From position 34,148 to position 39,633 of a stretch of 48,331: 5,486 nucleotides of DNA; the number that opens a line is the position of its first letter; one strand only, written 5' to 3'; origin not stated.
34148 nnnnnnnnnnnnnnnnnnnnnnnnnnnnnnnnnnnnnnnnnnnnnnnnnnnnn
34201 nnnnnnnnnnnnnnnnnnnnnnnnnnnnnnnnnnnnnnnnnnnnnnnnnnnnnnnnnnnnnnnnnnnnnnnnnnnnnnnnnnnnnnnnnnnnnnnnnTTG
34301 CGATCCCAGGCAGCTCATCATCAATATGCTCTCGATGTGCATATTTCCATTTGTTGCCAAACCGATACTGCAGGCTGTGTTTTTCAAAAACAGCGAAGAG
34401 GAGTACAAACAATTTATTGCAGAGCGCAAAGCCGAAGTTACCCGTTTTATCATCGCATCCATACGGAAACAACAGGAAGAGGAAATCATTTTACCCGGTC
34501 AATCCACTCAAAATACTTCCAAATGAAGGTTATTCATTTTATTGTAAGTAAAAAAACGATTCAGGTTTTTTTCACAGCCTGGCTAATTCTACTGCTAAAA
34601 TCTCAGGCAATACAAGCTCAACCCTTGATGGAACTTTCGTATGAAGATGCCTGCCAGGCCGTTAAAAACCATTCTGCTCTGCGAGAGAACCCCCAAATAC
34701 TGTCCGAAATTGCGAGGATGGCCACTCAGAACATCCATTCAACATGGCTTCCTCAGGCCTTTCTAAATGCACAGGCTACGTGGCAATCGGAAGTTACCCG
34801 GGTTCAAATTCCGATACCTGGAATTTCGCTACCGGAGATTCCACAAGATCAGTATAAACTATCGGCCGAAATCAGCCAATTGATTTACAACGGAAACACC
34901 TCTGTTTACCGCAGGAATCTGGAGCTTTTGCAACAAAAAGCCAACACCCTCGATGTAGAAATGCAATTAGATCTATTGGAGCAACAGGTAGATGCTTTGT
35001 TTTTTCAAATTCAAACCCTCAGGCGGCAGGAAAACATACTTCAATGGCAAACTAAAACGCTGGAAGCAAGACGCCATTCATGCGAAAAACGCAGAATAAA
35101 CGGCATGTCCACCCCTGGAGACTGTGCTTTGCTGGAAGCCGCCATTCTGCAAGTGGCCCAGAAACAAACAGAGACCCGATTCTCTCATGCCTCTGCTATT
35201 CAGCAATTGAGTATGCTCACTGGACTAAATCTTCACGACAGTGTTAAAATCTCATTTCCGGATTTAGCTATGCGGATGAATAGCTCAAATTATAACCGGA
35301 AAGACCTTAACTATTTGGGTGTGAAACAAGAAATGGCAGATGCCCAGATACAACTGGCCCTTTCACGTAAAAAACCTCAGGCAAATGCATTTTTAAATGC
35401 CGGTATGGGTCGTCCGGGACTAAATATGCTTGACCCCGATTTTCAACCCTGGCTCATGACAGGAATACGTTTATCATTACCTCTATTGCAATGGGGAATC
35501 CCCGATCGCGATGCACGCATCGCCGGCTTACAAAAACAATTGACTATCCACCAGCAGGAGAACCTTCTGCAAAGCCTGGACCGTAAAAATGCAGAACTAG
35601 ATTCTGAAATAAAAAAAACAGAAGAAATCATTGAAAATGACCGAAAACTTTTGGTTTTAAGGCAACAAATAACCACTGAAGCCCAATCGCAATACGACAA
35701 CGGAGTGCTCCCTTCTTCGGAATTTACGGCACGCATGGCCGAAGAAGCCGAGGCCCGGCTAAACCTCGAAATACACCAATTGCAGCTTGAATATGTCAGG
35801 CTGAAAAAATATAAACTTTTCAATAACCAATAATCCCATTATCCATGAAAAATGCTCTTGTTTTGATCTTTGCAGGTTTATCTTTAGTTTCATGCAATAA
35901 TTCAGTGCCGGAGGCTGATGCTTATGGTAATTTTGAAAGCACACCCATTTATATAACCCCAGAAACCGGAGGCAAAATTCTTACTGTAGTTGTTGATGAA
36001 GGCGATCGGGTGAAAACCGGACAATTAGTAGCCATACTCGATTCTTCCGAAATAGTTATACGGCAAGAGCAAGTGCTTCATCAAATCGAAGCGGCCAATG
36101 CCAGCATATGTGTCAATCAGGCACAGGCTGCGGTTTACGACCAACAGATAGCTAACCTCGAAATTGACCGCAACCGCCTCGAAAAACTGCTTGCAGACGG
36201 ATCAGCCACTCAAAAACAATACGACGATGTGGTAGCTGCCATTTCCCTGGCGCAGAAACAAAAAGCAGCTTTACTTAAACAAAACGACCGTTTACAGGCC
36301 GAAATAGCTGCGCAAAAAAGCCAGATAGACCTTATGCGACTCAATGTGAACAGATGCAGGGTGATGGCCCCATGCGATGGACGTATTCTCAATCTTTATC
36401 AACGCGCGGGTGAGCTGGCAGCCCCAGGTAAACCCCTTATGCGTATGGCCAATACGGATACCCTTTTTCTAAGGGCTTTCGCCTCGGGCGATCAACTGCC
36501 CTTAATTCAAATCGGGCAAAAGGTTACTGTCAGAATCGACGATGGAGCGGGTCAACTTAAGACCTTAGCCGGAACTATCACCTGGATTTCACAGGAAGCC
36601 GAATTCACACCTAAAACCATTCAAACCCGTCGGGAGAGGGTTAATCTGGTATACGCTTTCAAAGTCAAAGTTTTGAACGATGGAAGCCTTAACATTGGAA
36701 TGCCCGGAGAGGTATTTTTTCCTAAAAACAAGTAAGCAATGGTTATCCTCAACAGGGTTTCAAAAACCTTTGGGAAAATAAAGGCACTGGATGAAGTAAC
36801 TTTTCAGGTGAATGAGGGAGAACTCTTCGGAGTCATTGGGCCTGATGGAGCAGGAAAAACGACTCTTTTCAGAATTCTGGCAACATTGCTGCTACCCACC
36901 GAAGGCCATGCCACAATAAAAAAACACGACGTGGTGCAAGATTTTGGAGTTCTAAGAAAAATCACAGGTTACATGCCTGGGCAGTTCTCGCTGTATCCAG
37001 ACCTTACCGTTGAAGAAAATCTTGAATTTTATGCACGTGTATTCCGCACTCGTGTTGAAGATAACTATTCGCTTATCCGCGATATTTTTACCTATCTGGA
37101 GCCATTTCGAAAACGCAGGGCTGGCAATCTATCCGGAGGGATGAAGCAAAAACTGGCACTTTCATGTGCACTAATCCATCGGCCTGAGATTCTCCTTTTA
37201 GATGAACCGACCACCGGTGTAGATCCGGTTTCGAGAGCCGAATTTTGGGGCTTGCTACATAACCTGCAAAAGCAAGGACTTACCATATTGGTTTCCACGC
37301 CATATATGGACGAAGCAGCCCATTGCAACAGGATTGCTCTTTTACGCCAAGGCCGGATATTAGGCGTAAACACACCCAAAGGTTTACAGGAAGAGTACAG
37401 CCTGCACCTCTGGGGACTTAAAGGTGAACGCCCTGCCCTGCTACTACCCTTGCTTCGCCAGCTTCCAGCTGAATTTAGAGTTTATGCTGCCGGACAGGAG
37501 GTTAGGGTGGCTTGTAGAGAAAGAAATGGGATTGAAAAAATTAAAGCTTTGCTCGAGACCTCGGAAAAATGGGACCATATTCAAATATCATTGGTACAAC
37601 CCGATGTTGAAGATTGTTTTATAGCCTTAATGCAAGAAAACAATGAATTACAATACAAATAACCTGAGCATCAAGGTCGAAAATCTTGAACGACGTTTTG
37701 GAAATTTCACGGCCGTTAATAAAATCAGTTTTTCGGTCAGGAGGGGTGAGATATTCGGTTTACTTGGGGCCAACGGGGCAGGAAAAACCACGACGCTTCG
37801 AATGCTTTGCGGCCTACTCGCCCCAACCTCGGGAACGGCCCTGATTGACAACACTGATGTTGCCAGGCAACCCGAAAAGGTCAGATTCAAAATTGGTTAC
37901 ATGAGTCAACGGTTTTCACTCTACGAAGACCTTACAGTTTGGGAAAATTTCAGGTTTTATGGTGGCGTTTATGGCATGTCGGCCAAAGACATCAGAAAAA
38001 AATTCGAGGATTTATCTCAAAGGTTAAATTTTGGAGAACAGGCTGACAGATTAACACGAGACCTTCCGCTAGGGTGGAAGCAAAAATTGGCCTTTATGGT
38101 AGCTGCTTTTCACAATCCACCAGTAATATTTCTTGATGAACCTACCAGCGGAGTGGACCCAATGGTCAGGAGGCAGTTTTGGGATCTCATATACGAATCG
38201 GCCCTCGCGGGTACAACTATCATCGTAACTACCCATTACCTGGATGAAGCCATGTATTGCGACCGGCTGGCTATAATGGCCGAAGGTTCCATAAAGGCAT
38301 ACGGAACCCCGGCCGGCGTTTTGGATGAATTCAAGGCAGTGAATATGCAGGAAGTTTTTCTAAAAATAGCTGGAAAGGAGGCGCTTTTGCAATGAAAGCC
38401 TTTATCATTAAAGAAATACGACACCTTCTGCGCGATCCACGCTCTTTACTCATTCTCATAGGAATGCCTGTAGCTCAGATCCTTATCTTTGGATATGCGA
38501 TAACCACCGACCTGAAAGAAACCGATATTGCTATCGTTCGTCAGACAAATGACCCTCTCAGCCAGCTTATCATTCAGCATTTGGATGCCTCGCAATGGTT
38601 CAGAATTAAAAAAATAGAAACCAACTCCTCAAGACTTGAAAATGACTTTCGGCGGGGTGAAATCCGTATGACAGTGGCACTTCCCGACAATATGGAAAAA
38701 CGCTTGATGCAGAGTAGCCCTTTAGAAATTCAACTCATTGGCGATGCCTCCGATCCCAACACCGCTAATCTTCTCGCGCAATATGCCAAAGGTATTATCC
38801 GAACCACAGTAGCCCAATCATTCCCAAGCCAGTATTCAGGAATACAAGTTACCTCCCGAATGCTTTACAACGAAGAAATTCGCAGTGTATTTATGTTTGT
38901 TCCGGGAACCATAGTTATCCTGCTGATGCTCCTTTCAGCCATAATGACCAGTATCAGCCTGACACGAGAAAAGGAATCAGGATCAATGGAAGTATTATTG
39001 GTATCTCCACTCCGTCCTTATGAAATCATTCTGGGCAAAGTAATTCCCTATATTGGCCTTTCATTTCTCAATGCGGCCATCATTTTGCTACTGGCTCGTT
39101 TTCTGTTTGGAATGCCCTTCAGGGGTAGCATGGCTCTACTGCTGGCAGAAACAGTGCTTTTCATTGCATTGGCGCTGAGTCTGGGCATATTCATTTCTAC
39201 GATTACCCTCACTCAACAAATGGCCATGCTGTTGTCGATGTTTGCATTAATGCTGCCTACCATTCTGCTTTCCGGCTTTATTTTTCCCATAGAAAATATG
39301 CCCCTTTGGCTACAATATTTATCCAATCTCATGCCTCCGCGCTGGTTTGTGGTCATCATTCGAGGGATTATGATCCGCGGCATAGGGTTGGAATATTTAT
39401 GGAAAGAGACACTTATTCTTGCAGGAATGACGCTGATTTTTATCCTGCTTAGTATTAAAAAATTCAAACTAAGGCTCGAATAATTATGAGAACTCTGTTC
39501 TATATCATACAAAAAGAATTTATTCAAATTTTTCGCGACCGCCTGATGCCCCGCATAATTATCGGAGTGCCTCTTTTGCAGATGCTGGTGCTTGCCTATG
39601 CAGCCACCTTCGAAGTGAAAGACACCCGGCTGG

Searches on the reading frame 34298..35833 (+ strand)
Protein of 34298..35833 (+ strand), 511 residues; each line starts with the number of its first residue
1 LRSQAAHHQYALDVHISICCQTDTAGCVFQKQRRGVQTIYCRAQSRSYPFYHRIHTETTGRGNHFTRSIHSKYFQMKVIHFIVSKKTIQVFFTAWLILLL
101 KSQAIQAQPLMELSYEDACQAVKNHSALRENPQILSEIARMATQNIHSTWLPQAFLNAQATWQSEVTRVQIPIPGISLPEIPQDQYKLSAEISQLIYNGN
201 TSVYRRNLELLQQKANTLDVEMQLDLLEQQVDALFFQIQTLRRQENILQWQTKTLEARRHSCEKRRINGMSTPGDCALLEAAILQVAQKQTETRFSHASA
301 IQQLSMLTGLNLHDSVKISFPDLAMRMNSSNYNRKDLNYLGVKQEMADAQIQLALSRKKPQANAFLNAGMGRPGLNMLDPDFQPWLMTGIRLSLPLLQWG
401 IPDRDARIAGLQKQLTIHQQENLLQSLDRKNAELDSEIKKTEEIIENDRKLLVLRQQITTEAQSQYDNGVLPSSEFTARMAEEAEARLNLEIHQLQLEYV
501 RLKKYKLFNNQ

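Call 6: search_protein_families(library=pfam, proteins=[window:34298-35833:+])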
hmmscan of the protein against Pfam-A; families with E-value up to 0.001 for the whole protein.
window:34298-35833:+ (511 aa): 1 family
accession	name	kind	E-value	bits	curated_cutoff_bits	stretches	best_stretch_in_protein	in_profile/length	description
PF02321.23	OEP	-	6.2e-18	65.7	22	2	333-499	11-184/187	Outer membrane efflux protein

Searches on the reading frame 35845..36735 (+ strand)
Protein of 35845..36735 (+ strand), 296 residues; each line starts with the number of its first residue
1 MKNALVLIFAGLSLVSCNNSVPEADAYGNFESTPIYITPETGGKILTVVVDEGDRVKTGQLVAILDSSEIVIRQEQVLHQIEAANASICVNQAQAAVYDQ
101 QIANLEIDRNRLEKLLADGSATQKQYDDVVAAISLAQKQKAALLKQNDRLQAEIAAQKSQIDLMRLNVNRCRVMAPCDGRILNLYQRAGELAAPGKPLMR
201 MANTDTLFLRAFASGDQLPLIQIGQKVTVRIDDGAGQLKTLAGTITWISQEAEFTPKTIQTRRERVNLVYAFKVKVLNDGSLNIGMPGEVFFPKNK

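Call 6: search_protein_families(library=pfam, proteins=[window:35845-36735:+])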
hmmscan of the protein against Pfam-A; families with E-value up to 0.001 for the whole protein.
window:35845-36735:+ (296 aa): 5 families
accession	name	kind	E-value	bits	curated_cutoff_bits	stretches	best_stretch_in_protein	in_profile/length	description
PF16576.10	HlyD_D23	-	2.1e-17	63.6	30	1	35-265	20-201/214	Barrel-sandwich domain of CusB or HlyD membrane-fusion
PF13437.12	HlyD_3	-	1.3e-15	58.5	22.2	1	173-258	2-86/106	HlyD family secretion protein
PF13533.13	Biotin_lipoyl_2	-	8.2e-07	29.1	29.8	1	37-66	3-32/32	Biotin-lipoyl like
PF12700.13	HlyD_2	-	0.00024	20.4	25.1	0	45-127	74-154/416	HlyD family secretion protein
PF00364.28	Biotin_lipoyl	-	0.00029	21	22.1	0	43-65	15-36/73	Biotin-requiring enzyme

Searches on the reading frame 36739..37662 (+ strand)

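Call 6: search_protein_families(library=pfam, proteins=[window:36739-37662:+])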
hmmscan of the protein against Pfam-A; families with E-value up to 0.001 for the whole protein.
window:36739-37662:+ (307 aa): 2 families
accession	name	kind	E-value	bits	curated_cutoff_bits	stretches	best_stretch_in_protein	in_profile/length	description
PF00005.33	ABC_tran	-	3.8e-29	102.5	25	1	17-159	1-137/137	ABC transporter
PF13304.12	AAA_21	-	9.9e-12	46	27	1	125-187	232-297/304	AAA domain, putative AbiEii toxin, Type IV TA system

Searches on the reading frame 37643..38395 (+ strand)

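Call 6: search_protein_families(library=pfam, proteins=[window:37643-38395:+])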
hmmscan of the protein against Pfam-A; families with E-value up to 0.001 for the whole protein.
window:37643-38395:+ (250 aa): 2 families
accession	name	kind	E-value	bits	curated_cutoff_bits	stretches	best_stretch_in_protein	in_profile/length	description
PF00005.33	ABC_tran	-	9.5e-31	107.7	25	1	26-169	2-137/137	ABC transporter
PF13304.12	AAA_21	-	3.6e-12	47.4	27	1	131-198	228-298/304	AAA domain, putative AbiEii toxin, Type IV TA system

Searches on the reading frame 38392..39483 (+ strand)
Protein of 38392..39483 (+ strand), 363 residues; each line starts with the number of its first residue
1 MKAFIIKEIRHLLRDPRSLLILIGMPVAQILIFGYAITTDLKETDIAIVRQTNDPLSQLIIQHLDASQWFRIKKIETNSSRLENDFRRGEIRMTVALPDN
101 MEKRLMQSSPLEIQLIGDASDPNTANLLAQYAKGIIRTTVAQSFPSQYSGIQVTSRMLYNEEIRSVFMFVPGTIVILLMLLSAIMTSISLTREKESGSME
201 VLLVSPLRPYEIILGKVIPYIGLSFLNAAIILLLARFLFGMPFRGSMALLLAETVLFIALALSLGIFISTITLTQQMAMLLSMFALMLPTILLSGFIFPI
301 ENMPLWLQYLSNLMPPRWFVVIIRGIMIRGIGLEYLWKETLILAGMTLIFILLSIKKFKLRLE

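Call 6: search_protein_families(library=pfam, proteins=[window:38392-39483:+])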
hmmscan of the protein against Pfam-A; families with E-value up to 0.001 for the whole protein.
window:38392-39483:+ (363 aa): 3 families
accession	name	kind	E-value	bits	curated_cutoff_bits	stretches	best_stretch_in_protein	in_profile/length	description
PF12698.13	ABC2_membrane_3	-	1.1e-49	169.9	31.6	1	18-355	3-346/347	ABC-2 family transporter protein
PF01061.29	ABC2_membrane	-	3.7e-28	99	26.9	1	161-327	51-210/211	ABC-2 type transporter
PF12679.13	ABC2_membrane_2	-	1.7e-14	54.2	27.2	1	5-358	4-278/283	ABC-2 family transporter protein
